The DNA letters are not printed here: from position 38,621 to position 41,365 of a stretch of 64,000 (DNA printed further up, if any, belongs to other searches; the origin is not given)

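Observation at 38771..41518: Orphan virB3-virB4 pair (T4SS inner-membrane ATPase) adjacent to gatCAB, with no other virB genes nearby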

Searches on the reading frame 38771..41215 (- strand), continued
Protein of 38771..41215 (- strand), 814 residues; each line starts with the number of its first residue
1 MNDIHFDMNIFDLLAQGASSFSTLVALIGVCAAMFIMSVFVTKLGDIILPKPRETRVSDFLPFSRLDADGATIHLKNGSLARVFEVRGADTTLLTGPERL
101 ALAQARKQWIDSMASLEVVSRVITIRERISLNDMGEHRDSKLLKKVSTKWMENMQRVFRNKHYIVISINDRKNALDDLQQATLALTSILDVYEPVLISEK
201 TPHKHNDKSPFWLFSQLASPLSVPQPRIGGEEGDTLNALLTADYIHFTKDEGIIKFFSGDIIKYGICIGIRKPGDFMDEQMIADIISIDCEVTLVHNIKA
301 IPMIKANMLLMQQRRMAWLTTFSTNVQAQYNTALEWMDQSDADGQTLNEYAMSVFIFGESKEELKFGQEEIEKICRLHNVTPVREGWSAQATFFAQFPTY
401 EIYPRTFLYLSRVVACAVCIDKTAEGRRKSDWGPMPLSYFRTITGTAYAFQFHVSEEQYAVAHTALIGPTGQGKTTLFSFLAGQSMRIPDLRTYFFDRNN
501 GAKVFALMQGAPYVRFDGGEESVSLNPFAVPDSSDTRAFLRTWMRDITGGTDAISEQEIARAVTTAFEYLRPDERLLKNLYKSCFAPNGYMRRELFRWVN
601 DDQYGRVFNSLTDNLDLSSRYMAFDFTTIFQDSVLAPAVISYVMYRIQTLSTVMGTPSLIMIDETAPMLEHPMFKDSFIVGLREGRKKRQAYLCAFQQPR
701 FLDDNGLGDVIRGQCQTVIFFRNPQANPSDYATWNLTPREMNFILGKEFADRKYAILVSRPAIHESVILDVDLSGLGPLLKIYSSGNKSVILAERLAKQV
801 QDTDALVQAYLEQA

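Call 15: search_solved_structures(query=window:38771-41215:-, max_evalue=0.001, show_alignments=2)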
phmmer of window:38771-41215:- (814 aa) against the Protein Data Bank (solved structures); distinct sequences matched with E-value up to 0.001: 3.
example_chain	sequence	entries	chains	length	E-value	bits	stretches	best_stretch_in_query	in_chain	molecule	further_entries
7o41_A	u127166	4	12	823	1.1e-31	113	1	252-756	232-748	TrwK protein | Type IV secretion system protein virB4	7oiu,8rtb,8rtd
7o43_A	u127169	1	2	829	1.1e-31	113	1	252-756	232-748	TrwK protein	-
7o42_A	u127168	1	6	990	1.8e-31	112.3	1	254-756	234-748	TrwK protein,Protein hcp1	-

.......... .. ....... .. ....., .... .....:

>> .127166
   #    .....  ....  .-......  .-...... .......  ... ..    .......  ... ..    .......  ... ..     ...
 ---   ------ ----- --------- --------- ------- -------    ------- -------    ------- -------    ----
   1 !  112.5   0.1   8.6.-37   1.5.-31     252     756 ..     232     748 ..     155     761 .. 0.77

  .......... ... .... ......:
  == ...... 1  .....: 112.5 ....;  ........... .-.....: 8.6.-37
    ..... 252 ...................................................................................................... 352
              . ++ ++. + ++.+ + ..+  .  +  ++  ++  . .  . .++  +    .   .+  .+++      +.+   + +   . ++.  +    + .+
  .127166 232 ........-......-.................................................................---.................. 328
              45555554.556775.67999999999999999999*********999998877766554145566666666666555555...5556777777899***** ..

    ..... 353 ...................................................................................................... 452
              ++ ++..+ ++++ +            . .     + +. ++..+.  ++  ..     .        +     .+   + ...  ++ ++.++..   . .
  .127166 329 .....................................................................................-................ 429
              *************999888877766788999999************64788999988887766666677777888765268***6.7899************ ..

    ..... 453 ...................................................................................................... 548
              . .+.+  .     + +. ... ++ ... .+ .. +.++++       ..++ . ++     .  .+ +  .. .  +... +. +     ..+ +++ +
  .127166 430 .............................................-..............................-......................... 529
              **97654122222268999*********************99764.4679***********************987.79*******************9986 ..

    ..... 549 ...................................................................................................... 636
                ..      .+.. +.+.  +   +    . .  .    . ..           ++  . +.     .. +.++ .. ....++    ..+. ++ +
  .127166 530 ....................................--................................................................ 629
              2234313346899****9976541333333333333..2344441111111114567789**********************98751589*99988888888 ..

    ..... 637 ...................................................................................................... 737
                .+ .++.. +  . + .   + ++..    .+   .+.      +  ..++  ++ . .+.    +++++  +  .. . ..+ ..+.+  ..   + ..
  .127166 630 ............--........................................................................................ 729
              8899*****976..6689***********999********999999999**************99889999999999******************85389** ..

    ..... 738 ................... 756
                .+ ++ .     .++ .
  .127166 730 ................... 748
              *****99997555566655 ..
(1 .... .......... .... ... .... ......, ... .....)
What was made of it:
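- On VirB4/TrbE/CagE ATPase family: TrwK gives E 1e-31 (call 15).
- Closest known: Conjugative VirB/Trw-type. Same: VirB4 aligns with TrwK across the N-terminal and ATPase domains (call 15).
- Checked: It aligns with R388 TrwK/VirB4 over residues 252-756 (E 1e-31, call 15).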

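Call 17: search_dna_similar(query=window:38771-41215:-, collection=plasmids, mode=protein, max_rows=25)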
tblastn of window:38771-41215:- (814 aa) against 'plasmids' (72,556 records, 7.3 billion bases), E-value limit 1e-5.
The search stops at 5000 records and this limit was reached: more records match than are counted here, and every count below describes the 5000 best-scoring records only.
Records with a match: at least 5000; places in all: 5321; records where one place covers at least 80% of the query: 36.
Best place of each record, by identity: <60% 5000.
By first word of the organism name: Escherichia 1323; Klebsiella 798; Salmonella 304; Campylobacter 258; Enterobacter 239; Agrobacterium 234; Rhizobium 219; Citrobacter 155; Xanthomonas 143; Sinorhizobium 125; and 188 more.
By predicted mobility (MOB-suite, as given by PLSDB): conjugative 4124; non-mobilizable 580; mobilizable 296.
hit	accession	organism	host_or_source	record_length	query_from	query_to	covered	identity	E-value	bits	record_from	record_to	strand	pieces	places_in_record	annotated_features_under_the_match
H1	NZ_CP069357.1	Microvirga sp. VF16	Vachellia farnesiana,Cell culture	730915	11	811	98%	36.7%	3e-156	512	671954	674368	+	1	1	hypothetical protein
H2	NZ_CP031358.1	Erythrobacter aureus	marine sediment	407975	26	813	97%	34.5%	5e-142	471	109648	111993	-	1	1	VirB4 family type IV secretion system protein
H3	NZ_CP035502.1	Sphingosinicella sp. BN140058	Cell culture,soil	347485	24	799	95%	34.9%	3e-138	460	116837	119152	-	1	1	hypothetical protein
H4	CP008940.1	Candidatus Paracaedimonas acanthamoebae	Acanthamoeba polyphaga HN-3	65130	42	812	95%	30.7%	9e-98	342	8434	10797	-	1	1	hypothetical protein (x2)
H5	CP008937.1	Candidatus Paracaedimonas acanthamoebae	Acanthamoeba polyphaga HN-3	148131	42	812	95%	30.7%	9e-98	342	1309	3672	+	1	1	hypothetical protein (x2)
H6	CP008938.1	Candidatus Paracaedimonas acanthamoebae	Acanthamoeba polyphaga HN-3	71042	42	814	95%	30.1%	2e-98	344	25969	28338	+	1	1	hypothetical protein (x2)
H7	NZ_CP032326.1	Azospirillum argentinense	soil sample,Agricultural field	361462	8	813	99%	26.4%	5e-65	244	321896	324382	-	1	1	hypothetical protein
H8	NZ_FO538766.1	Magnetospira sp. QH-2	-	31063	59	796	91%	28.1%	3e-61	233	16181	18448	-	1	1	hypothetical protein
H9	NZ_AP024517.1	Nitrosospira sp. NRS527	Oryza sativa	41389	46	799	93%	26.8%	8e-64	241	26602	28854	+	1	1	hypothetical protein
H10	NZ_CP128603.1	Roseibium aggregatum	cell culture,marine biofilms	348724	48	802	92%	26.3%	7e-36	179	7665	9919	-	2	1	type IV secretion system protein B4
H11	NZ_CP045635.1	Roseibium aggregatum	-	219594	48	802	93%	25.9%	4e-45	184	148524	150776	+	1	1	type IV secretion system protein B4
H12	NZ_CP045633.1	Roseibium aggregatum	-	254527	44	802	93%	25.5%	3e-44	181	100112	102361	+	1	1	type IV secretion system protein B4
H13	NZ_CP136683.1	Thalassospira lucentensis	Macrocystis pyrifera gametophyte,Whole ...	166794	30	811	96%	24.8%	7e-64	241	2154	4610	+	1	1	DUF87 domain-containing protein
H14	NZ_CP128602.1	Roseibium aggregatum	cell culture,marine biofilms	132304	44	802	93%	25.1%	8e-38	160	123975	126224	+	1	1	type IV secretion system protein B4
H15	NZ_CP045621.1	Roseibium aggregatum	-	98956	48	802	93%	25.2%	3e-37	159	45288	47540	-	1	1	type IV secretion system protein B4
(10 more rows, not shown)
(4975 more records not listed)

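Call 19: get_annotated_region(hit=H2, flank=15000)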
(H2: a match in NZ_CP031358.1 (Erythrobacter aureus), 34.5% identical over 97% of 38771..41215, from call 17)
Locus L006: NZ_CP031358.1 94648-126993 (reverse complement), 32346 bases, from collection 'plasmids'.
description: Erythrobacter aureus strain YH-07 plasmid unnamed, complete sequence
organism: Erythrobacter aureus (NCBI taxid 2182384)
taxonomy: Bacteria; Pseudomonadota; Alphaproteobacteria; Sphingomonadales; Erythrobacteraceae; Erythrobacter; Erythrobacter aureus
host: -; source: marine sediment; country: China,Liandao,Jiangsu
typing (MOB-suite, as given by PLSDB): non-mobilizable
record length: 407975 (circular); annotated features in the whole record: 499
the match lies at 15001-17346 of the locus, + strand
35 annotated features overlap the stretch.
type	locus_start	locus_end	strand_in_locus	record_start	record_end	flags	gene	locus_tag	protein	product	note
CDS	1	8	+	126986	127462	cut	-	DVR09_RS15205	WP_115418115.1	hypothetical protein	-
CDS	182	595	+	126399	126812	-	-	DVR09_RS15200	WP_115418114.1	hypothetical protein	-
CDS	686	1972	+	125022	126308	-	-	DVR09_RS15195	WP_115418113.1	hypothetical protein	-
CDS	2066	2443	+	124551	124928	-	-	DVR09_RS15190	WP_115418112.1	hypothetical protein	-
CDS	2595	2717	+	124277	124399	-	-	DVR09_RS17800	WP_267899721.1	hypothetical protein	-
CDS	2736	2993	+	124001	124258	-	-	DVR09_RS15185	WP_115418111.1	hypothetical protein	-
CDS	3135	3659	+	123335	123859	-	-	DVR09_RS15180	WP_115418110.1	hypothetical protein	-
CDS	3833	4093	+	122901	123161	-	-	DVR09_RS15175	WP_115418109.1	hypothetical protein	-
CDS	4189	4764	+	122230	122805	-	-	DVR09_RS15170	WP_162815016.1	hypothetical protein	-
CDS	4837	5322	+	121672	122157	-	-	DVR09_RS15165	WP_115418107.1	hypothetical protein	-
CDS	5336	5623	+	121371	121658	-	-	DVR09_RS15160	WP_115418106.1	hypothetical protein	-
CDS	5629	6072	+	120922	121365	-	-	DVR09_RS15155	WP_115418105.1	hypothetical protein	-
CDS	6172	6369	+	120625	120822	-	-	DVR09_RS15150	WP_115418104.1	hypothetical protein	-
CDS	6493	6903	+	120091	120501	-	-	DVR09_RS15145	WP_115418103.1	hypothetical protein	-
CDS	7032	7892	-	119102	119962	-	-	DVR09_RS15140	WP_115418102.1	hypothetical protein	-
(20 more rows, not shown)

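Call 20: get_annotated_region(hit=H1, flank=15000)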
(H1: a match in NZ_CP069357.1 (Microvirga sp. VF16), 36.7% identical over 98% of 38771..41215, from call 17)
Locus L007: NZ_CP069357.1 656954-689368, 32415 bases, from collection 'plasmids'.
description: Microvirga sp. VF16 plasmid pMVF16-3, complete sequence
organism: Microvirga sp. VF16 (NCBI taxid 2807101)
taxonomy: Bacteria; Pseudomonadota; Alphaproteobacteria; Hyphomicrobiales; Methylobacteriaceae; Microvirga; Microvirga sp. VF16
host: -; source: Vachellia farnesiana,Cell culture; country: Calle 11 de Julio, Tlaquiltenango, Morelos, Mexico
typing (MOB-suite, as given by PLSDB): non-mobilizable
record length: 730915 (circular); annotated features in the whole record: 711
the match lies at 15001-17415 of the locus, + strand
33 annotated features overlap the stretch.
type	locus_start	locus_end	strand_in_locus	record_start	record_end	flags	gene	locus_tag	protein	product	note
CDS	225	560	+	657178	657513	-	-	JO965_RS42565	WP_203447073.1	hypothetical protein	-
CDS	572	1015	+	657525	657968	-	-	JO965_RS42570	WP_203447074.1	hypothetical protein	-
CDS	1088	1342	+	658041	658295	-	-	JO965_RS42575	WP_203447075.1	hypothetical protein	-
CDS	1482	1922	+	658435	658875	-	-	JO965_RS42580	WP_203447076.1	hypothetical protein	-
CDS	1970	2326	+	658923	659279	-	-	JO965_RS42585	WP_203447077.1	hypothetical protein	-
CDS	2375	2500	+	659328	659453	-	-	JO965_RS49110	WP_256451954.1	hypothetical protein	-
CDS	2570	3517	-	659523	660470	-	-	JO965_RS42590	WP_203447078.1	hypothetical protein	-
CDS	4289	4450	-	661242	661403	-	-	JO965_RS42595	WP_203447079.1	hypothetical protein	-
CDS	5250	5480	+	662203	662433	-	-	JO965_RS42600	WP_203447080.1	hypothetical protein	-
CDS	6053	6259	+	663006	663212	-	-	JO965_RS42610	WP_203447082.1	hypothetical protein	-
CDS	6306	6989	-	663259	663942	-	-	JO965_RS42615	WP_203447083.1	GntR family transcriptional regulator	-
CDS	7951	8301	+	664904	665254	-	-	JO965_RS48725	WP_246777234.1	cell wall hydrolase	-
CDS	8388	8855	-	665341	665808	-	-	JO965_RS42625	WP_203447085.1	hypothetical protein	-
CDS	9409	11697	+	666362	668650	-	-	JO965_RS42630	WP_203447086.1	MobA/MobL family protein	-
CDS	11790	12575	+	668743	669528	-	-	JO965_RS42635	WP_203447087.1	hypothetical protein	-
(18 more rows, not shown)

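Call 23: search_protein_families(library=pfam, proteins=[L007:14638-14952:+, L006:14652-14942:+, L007:14135-14488:+, L007:17468-18289:+, L007:18333-19019:+, L007:19049-20335:+], max_evalue=0.1)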
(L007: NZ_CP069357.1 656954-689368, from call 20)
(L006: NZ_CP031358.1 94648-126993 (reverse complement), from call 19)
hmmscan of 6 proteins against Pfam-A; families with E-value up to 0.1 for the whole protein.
L007:14638-14952:+ (104 aa): 1 family
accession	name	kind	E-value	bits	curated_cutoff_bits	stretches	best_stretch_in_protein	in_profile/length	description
PF05101.18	VirB3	-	3.7e-05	24.4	23.9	1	8-103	5-83/84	Type IV secretory pathway, VirB3-like protein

L006:14652-14942:+ (96 aa): 0 families

L007:14135-14488:+ (117 aa): 1 family
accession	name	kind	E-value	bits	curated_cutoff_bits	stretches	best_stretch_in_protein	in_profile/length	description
PF04956.18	TrbC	-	2.2e-07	31.4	27.9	1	8-93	10-97/98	TrbC/VIRB2 pilin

L007:17468-18289:+ (273 aa): 3 families
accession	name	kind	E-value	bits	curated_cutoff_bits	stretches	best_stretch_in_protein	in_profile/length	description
PF11114.13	Minor_capsid_2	-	0.042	14.4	27.7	1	206-261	2-57/113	Minor capsid protein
PF12977.12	DUF3861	-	0.046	14.4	27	0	206-249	28-71/90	Domain of Unknown Function with PDB structure (DUF3861)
PF20070.4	DUF6466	-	0.05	14.5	25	0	203-269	14-80/146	Family of unknown function (DUF6466)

L007:18333-19019:+ (228 aa): 1 family
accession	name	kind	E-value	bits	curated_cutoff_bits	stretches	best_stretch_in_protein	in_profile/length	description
PF15125.11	TMEM238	-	0.077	13.6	27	1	9-61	10-59/64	TMEM238 protein family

L007:19049-20335:+ (428 aa): 1 family
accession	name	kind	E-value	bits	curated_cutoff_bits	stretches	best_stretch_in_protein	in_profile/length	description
PF10157.14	BORCS6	-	0.036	14.7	35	0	65-110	55-100/101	BLOC-1-related complex sub-unit 6 C-terminal helix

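Call 26: find_related_loci(query=A2, collection=genome_contigs, flank=10000)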
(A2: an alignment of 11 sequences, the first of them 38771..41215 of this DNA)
Query A2 (814 aa) in genome_contigs; peptide patterns used: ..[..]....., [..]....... (x = any residue, [..] = any of these).
599 stretches matched a pattern (row limit reached: there are more); 568 encode a relative of the query (tblastn E <= 1e-3); the best 80 are kept; 80 distinct loci.
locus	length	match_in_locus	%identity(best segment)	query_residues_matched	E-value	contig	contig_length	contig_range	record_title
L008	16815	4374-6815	98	1-814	0e+0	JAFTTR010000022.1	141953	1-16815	MAG: Alphaproteobacteria bacterium isolate RGIG4140 Roe_deer_Colon-1__c545870, whole genome shotgun sequence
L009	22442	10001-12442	93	1-814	0e+0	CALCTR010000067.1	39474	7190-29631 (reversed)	MAG TPA_asm: uncultured Alphaproteobacteria bacterium isolate SRR6425795_bin.15_CONCOCT_v1.1_MAG genome assembly, contig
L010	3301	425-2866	91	1-814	0e+0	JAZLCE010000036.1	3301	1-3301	MAG: Alphaproteobacteria bacterium isolate T1900045053_TC20190046.MAGScoT_cleanbin_000005 SGB_4532_k141_4289848, whole g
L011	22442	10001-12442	91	1-814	0e+0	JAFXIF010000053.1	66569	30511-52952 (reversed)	MAG: Alphaproteobacteria bacterium isolate RGIG6438 Sheep_Rectum.Co__c2787072, whole genome shotgun sequence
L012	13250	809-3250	86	1-814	0e+0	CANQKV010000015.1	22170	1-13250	MAG: uncultured Alphaproteobacteria bacterium isolate Lapin-026__bin93 genome assembly, contig: Lapin-026__NODE_2652_len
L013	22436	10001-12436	87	1-812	0e+0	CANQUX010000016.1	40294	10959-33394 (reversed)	MAG: uncultured Alphaproteobacteria bacterium isolate Lapin-032__bin105 genome assembly, contig: Lapin-032__NODE_1634_le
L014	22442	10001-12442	86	1-814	0e+0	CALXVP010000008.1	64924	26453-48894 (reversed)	MAG: uncultured Alphaproteobacteria bacterium isolate BRZ_DT__bin56 genome assembly, contig: BRZ_DT__NODE_370_length_649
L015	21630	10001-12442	86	1-814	0e+0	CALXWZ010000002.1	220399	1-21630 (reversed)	MAG: uncultured Alphaproteobacteria bacterium isolate BRZ_CI__bin89 genome assembly, contig: BRZ_CI__NODE_41_length_2203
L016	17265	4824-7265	85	1-814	0e+0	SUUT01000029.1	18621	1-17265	MAG: Alphaproteobacteria bacterium isolate SIG53 NODE_54429_length_18621_cov_11.815886, whole genome shotgun sequence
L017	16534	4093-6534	91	1-814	0e+0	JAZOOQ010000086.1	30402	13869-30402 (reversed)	MAG: Alphaproteobacteria bacterium isolate T1900045627_YK20190321.MAGScoT_cleanbin_000013 SGB_8036_k141_781934, whole ge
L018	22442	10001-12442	85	1-814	0e+0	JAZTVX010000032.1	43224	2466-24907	MAG: Alphaproteobacteria bacterium isolate T1900045336_YK20190025.MAGScoT_cleanbin_000012 SGB_6600_k141_3194237, whole g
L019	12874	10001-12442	85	1-814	0e+0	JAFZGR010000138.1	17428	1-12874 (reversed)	MAG: Alphaproteobacteria bacterium isolate RGIG7750 Water_buffalos_Rectum-5__c343899, whole genome shotgun sequence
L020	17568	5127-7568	85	1-814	0e+0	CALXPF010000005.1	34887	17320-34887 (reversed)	MAG: uncultured Alphaproteobacteria bacterium isolate BRZ_FB__bin41 genome assembly, contig: BRZ_FB__NODE_1547_length_34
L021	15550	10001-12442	85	1-814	0e+0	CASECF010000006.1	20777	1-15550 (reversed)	uncultured Alphaproteobacteria bacterium isolate CO.O65.metabat-bins.242 genome assembly, contig: CO.O65.metabat-bins.24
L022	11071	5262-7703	84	1-814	0e+0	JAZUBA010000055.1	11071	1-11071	MAG: Alphaproteobacteria bacterium isolate T1900045318_YK20190007.MAGScoT_cleanbin_000005 SGB_6327_k141_911010, whole ge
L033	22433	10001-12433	71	4-814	0e+0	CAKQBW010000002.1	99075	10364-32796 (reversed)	MAG: uncultured Alphaproteobacteria bacterium isolate REFINED_METABAT215_TOP10_CONTIGS_1500_ASSEMBLY_K77_MERGED__Hadza_M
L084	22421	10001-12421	58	7-814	0e+0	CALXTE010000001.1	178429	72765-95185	MAG: uncultured Alphaproteobacteria bacterium isolate BRZ_SN__bin90 genome assembly, contig: BRZ_SN__NODE_47_length_1784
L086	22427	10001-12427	57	3-812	0e+0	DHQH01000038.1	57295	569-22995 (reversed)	MAG TPA_asm: Alphaproteobacteria bacterium UBA5343 UBA5343_contig_103, whole genome shotgun sequence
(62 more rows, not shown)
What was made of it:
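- Distribution: at least 568 species genomes carry the family (call 26). Among the best 80 species genomes, each contributes one full-length VirB4 of this family (call 26).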
